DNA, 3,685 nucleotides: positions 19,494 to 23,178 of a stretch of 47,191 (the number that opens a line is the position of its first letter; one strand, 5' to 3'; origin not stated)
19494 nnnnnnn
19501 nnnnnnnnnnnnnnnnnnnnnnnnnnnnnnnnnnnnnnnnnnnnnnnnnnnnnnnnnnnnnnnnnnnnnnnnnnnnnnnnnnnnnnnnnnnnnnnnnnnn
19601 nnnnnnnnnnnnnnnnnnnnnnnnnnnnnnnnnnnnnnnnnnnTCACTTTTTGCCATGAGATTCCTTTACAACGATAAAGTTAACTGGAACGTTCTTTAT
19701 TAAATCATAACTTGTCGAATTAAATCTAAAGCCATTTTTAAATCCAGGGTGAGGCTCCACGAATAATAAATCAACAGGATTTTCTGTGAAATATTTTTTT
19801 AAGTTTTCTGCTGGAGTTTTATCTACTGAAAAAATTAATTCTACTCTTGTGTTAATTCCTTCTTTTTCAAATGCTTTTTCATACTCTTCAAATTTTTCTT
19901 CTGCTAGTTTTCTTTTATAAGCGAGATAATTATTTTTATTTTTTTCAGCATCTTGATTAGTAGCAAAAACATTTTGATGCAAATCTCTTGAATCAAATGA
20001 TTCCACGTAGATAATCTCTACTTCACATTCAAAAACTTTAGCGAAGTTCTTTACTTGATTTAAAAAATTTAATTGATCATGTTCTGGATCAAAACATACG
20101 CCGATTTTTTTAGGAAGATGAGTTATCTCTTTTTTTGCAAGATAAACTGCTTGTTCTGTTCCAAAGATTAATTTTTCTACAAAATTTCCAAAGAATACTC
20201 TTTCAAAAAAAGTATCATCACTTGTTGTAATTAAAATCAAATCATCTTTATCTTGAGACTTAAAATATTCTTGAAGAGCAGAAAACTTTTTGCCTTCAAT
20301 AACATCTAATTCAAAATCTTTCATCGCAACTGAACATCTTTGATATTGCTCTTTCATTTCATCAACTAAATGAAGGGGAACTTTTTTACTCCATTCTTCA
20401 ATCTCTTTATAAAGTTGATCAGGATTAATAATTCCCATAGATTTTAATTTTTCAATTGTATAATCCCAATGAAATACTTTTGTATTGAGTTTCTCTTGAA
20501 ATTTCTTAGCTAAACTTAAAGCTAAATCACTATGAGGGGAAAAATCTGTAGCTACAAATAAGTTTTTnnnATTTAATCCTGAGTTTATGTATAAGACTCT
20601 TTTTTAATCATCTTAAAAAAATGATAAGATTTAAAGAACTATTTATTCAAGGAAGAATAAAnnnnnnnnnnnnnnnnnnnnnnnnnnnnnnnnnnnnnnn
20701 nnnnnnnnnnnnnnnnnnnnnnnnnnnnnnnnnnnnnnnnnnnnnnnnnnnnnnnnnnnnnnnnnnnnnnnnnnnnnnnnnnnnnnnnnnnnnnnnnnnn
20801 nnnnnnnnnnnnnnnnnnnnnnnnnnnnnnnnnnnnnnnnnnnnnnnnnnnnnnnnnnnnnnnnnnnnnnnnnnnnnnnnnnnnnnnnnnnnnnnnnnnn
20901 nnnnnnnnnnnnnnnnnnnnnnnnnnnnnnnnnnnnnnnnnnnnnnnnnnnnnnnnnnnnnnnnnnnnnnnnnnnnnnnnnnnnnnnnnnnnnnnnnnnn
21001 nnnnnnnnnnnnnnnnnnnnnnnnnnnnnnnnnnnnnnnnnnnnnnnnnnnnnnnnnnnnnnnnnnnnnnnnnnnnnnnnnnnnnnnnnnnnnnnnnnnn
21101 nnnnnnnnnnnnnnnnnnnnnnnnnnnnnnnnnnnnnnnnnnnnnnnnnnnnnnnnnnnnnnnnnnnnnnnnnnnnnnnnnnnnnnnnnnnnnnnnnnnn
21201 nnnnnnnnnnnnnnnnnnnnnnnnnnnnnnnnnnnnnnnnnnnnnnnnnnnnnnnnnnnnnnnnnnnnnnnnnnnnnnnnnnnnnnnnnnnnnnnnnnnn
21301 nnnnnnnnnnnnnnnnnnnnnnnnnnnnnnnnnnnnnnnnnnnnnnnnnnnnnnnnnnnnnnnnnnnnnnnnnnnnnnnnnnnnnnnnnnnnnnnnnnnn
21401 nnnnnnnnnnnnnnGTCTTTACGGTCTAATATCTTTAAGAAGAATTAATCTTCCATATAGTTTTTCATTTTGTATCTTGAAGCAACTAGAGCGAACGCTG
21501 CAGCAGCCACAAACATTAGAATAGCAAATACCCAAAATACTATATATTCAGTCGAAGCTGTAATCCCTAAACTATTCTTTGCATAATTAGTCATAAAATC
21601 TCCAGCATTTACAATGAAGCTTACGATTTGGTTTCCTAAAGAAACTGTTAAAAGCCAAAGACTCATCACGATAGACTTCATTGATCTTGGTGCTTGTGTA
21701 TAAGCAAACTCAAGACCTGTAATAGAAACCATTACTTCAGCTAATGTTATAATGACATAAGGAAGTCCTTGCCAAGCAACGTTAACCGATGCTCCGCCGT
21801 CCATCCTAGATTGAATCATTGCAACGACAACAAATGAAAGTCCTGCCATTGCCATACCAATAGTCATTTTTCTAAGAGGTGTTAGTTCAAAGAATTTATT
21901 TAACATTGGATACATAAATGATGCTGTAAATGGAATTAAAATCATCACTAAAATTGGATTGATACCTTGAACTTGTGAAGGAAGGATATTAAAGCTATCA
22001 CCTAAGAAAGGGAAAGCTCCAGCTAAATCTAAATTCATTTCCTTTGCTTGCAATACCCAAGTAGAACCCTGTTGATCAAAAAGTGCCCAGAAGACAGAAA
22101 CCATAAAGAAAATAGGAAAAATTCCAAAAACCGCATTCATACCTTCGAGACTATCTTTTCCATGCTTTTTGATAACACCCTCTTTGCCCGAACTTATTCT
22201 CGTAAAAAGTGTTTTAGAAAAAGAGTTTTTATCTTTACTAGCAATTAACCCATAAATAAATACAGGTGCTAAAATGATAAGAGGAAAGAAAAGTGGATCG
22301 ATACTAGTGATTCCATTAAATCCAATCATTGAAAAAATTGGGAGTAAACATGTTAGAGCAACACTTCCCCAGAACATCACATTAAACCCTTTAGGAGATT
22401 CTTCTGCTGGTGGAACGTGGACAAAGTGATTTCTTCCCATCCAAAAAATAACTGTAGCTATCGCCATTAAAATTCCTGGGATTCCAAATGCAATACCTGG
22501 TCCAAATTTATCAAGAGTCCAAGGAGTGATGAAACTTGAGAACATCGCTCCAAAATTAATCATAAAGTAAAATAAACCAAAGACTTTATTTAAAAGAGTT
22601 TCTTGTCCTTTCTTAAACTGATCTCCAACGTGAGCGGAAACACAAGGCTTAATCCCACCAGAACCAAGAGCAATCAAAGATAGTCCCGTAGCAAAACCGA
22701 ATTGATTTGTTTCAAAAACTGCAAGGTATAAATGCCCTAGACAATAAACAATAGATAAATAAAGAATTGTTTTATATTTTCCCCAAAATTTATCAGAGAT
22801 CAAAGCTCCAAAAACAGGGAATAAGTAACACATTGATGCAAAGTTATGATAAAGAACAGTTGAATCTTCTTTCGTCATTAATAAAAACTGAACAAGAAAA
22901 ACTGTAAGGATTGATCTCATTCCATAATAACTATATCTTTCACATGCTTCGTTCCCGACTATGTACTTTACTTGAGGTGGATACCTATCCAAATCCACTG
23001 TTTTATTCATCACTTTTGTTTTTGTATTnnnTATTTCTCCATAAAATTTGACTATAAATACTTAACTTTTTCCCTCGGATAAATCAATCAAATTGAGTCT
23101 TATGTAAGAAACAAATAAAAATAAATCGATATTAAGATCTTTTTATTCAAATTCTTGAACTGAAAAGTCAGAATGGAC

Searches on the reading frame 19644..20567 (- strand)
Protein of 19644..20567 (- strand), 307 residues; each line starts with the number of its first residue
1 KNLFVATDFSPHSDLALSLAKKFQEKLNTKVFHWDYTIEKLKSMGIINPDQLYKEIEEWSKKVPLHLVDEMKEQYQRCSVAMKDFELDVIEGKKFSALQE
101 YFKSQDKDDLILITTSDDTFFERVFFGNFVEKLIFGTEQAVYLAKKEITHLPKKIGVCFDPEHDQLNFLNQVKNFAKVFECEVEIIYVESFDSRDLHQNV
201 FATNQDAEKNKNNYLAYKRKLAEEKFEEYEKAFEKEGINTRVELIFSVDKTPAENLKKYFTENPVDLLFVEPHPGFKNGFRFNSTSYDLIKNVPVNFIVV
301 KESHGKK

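Call 40: search_protein_families(library=pfam, proteins=[window:19644-20567:-], max_evalue=0.001)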
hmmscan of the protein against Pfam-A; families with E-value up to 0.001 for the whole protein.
window:19644-20567:- (307 aa): 1 family
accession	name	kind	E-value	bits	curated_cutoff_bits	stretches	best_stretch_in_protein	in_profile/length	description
PF00582.32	Usp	-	1.4e-11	45.5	24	1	153-301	3-141/141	Universal stress protein family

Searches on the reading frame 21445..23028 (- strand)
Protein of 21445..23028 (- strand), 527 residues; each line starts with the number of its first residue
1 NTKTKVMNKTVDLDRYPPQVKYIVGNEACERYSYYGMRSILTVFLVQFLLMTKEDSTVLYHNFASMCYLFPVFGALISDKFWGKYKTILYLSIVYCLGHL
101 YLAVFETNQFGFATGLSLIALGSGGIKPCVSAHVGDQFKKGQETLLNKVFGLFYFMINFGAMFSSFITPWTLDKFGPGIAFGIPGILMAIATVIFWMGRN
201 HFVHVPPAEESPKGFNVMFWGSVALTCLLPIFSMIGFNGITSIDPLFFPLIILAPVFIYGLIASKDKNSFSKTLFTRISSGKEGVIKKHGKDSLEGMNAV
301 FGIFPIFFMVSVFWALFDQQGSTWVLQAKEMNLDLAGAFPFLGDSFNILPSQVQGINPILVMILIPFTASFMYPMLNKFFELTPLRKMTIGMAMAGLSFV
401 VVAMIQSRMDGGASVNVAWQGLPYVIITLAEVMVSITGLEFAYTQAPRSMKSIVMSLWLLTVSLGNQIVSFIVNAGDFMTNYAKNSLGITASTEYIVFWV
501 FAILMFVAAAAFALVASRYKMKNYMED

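Call 40: search_protein_families(library=pfam, proteins=[window:21445-23028:-], max_evalue=0.001)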
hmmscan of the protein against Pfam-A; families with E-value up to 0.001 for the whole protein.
window:21445-23028:- (527 aa): 2 families
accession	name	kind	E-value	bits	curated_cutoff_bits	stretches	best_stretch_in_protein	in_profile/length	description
PF00854.27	PTR2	-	1.1e-86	291.7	27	1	85-475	1-378/392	POT family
PF07690.21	MFS_1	-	2.4e-11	43.6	33.4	1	68-465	46-342/347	Major Facilitator Superfamily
